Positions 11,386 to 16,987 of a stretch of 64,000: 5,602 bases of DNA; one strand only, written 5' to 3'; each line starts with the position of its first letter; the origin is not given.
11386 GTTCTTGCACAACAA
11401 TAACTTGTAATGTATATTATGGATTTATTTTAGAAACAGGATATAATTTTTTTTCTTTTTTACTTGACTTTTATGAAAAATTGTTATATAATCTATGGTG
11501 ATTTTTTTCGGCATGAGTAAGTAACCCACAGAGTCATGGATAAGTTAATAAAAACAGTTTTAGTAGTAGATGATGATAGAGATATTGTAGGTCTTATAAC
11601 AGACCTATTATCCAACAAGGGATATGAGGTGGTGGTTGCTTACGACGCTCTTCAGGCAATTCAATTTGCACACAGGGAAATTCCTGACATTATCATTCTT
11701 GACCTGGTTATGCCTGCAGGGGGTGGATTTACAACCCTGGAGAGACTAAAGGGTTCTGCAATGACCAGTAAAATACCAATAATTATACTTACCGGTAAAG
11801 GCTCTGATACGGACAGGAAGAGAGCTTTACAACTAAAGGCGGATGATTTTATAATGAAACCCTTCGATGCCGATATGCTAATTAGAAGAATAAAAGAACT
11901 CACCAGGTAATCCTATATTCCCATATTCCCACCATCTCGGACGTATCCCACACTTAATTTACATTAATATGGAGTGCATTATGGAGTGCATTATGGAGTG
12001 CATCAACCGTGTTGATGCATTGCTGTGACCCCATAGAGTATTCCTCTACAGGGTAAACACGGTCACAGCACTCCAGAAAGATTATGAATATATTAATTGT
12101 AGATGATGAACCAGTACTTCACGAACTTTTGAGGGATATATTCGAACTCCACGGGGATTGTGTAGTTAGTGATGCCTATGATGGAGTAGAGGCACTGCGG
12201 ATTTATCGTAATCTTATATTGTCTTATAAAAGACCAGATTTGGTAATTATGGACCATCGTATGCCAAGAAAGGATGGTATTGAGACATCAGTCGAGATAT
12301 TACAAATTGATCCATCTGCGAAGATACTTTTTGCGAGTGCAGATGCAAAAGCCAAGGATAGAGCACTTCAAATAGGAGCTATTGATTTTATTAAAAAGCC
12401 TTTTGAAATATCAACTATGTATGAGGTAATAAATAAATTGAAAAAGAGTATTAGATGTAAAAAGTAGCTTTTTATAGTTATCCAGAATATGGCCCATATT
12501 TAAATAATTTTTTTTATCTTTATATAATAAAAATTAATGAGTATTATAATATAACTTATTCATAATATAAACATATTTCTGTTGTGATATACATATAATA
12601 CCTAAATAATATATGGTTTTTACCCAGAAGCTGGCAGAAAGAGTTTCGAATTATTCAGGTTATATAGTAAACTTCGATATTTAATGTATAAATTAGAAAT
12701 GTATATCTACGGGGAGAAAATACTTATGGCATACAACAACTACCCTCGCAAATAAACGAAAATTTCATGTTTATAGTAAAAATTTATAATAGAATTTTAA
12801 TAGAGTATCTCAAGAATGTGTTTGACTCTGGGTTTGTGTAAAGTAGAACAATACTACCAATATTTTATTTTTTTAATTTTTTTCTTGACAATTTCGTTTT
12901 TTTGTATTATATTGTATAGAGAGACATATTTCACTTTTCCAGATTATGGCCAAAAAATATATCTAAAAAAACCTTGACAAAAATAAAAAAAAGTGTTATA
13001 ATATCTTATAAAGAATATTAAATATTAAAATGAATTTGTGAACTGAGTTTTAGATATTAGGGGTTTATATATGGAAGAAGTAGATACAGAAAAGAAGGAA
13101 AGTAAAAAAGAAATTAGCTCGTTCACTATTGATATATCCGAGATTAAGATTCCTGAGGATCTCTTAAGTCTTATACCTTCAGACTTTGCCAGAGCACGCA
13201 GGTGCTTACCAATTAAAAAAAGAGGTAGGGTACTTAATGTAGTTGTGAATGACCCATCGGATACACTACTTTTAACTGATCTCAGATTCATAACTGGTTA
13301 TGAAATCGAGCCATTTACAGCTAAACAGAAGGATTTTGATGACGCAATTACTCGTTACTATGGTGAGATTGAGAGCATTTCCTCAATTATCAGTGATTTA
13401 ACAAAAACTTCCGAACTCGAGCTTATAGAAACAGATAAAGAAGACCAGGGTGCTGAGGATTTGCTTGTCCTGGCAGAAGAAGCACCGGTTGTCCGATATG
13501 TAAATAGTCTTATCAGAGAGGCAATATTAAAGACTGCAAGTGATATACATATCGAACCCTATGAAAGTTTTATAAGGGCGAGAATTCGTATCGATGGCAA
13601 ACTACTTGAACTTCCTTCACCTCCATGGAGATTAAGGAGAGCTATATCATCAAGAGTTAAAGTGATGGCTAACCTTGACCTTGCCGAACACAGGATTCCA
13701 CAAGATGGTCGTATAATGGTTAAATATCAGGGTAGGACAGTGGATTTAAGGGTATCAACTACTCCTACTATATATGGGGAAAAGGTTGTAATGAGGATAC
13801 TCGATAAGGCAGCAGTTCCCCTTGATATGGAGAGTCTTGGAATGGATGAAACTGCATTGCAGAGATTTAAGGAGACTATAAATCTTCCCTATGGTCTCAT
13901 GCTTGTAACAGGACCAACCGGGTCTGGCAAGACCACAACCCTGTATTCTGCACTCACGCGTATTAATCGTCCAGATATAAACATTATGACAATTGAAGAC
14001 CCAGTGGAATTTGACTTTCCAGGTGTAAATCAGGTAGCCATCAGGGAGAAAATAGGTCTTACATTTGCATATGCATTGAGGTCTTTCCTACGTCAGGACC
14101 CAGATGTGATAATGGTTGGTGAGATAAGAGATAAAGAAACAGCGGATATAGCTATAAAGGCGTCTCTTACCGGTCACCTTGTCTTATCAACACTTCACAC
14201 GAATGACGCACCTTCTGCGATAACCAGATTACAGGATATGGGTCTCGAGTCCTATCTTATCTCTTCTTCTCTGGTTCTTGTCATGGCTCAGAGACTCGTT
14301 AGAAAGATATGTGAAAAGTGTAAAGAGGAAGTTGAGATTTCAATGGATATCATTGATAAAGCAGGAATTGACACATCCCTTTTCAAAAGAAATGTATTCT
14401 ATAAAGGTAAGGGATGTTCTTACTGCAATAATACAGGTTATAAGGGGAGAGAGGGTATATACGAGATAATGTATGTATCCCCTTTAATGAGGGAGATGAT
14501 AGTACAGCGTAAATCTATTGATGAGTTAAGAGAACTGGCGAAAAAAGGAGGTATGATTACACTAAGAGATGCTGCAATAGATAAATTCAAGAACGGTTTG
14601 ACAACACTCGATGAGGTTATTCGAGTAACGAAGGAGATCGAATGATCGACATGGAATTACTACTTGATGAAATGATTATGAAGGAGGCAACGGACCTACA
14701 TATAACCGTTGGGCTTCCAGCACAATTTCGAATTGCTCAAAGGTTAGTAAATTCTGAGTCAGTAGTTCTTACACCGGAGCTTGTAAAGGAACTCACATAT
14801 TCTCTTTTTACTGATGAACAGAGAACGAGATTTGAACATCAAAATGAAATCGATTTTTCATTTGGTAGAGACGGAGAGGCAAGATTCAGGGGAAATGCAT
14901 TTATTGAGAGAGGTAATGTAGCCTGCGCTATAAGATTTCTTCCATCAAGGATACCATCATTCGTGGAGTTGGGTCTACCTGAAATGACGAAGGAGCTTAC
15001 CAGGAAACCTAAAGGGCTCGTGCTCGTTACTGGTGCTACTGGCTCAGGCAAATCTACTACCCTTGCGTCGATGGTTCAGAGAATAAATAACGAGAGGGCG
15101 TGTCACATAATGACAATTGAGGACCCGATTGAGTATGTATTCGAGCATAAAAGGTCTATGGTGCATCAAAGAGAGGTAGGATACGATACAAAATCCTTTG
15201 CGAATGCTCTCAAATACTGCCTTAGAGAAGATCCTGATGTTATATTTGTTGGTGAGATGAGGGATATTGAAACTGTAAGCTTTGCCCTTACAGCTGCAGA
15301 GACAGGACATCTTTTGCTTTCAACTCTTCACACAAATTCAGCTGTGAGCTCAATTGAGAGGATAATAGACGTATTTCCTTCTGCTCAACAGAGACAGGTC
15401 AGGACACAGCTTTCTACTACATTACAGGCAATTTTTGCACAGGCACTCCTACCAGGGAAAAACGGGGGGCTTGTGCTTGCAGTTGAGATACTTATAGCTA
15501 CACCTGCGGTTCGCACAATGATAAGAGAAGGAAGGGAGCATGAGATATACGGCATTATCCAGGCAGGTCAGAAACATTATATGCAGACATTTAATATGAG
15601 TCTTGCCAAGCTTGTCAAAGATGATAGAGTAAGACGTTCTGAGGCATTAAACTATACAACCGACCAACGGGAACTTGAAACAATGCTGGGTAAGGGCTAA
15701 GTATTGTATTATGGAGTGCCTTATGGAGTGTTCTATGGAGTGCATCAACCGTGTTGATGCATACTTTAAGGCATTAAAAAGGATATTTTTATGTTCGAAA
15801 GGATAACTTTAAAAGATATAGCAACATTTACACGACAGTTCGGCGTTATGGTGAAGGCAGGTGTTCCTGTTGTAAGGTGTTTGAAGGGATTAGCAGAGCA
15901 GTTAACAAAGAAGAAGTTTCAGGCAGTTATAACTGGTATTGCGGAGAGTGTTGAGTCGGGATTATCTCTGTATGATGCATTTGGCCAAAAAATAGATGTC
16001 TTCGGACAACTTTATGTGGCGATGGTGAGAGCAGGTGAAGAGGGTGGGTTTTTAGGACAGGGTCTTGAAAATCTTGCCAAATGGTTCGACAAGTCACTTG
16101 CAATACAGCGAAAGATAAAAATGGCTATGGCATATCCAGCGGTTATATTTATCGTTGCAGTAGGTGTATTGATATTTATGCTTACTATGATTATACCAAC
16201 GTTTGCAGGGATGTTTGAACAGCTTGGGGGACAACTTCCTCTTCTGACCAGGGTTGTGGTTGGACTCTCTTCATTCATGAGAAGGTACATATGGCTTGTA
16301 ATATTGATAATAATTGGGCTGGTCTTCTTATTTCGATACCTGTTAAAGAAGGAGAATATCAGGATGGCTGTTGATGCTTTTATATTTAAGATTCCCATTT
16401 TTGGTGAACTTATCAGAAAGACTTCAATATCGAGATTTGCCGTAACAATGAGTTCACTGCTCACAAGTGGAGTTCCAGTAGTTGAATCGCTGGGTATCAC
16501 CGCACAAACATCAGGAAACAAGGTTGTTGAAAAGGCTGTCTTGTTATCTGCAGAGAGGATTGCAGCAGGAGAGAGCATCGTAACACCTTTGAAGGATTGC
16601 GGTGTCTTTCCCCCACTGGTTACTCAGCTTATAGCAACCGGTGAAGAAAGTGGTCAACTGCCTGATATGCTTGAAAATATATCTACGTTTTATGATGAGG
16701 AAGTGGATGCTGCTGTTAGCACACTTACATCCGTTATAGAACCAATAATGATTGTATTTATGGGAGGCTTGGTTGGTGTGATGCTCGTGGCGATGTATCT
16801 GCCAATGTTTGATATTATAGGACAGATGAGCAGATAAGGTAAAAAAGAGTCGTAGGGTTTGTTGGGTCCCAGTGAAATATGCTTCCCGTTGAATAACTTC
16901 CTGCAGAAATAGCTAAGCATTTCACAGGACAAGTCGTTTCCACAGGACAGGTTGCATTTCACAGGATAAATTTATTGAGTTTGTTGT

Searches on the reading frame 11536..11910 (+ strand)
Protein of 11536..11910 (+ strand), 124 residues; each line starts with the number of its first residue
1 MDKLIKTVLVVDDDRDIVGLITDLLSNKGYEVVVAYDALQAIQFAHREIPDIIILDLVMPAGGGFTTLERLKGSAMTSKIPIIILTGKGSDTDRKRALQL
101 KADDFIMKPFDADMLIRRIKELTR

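Call 7: search_protein_families(library=pfam, proteins=[window:11536-11910:+], max_evalue=0.01)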
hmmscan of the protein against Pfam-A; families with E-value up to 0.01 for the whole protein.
window:11536-11910:+ (124 aa): 1 family
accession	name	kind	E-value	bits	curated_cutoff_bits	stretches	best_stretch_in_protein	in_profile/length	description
PF00072.30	Response_reg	-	3.5e-28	98.4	30.2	1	8-119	1-110/111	Response regulator receiver domain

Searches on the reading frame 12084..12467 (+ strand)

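Call 7: search_protein_families(library=pfam, proteins=[window:12084-12467:+], max_evalue=0.01)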
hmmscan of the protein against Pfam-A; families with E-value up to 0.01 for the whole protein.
window:12084-12467:+ (127 aa): 1 family
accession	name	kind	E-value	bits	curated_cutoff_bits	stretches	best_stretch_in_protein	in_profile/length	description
PF00072.30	Response_reg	-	1.2e-23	83.8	30.2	1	3-116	1-110/111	Response regulator receiver domain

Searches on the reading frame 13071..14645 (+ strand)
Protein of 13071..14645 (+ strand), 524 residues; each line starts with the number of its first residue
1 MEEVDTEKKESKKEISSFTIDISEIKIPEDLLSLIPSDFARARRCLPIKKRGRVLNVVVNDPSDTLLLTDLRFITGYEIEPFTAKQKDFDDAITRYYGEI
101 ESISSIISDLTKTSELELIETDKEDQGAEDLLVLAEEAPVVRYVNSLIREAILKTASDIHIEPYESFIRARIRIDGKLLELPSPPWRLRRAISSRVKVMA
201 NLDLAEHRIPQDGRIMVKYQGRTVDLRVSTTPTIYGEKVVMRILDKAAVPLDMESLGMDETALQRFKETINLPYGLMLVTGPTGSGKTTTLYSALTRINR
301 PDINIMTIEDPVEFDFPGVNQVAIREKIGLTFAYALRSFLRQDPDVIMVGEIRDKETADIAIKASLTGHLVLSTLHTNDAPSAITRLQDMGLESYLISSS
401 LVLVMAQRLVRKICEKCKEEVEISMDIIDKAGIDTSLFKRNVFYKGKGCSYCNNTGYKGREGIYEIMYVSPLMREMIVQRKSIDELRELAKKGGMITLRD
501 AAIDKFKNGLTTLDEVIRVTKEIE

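Call 7: search_protein_families(library=pfam, proteins=[window:13071-14645:+], max_evalue=0.01)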
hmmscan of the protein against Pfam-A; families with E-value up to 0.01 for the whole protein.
window:13071-14645:+ (524 aa): 6 families
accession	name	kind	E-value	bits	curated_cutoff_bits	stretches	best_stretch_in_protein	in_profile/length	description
PF00437.27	T2SSE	-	1e-140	469.1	24.9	1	135-518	3-370/370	Type II/IV secretion system protein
PF05157.20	MshEN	-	4.1e-20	72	23.1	1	20-101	6-88/90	MshEN domain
PF25199.1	nSTAND_NTPase5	-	0.00014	22.2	34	1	269-315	36-83/145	Novel STAND NTPase 5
PF13476.12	AAA_23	-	0.00023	22.3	27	1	268-291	13-36/201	AAA domain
PF13191.12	AAA_16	-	0.0013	19.7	32.6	1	270-303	19-53/167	AAA ATPase domain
PF13401.12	AAA_22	-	0.0054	17.5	27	0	275-309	6-40/130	AAA domain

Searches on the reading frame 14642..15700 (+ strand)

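Call 7: search_protein_families(library=pfam, proteins=[window:14642-15700:+], max_evalue=0.01)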
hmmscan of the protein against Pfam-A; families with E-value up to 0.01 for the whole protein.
window:14642-15700:+ (352 aa): 9 families
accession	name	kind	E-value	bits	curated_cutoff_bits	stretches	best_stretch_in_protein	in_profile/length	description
PF00437.27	T2SSE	-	8.1e-48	163.4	24.9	1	7-270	15-278/370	Type II/IV secretion system protein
PF25199.1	nSTAND_NTPase5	-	1.5e-05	25.3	34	1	115-169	32-86/145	Novel STAND NTPase 5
PF13401.12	AAA_22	-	0.00027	21.7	27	1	122-162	3-33/130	AAA domain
PF01935.23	DUF87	-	0.00029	21.5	23.2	1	128-169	27-68/220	Helicase HerA, central domain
PF13555.12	AAA_29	-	0.00049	20.2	27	1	119-141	17-39/61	P-loop containing region of AAA domain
PF01580.24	FtsK_SpoIIIE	-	0.00065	19.6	24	1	125-146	40-61/221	FtsK/SpoIIIE family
PF13191.12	AAA_16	-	0.00081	20.4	32.6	1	123-152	24-52/167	AAA ATPase domain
PF00265.24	TK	-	0.0016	18.7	20.6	1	126-249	3-131/176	Thymidine kinase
PF13604.12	AAA_30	-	0.0027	17.9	27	0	115-151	9-45/191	AAA domain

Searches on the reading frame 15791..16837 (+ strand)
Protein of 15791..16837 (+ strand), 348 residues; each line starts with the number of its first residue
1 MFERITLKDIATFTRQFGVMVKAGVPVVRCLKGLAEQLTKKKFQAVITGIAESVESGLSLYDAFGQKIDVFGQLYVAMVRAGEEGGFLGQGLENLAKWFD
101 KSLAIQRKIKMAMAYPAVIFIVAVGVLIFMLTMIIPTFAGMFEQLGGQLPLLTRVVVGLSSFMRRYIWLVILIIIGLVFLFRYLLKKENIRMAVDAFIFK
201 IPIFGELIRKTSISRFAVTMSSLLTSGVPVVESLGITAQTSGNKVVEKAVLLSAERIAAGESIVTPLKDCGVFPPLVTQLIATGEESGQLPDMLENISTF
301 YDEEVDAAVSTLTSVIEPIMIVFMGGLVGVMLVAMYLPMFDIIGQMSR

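Call 7: search_protein_families(library=pfam, proteins=[window:15791-16837:+], max_evalue=0.01)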
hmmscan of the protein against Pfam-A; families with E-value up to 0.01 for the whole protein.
window:15791-16837:+ (348 aa): 1 family
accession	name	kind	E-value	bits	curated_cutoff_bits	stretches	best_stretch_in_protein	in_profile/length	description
PF00482.28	T2SSF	-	7.3e-59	197.6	25.2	2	13-136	1-125/125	Type II secretion system (T2SS), protein F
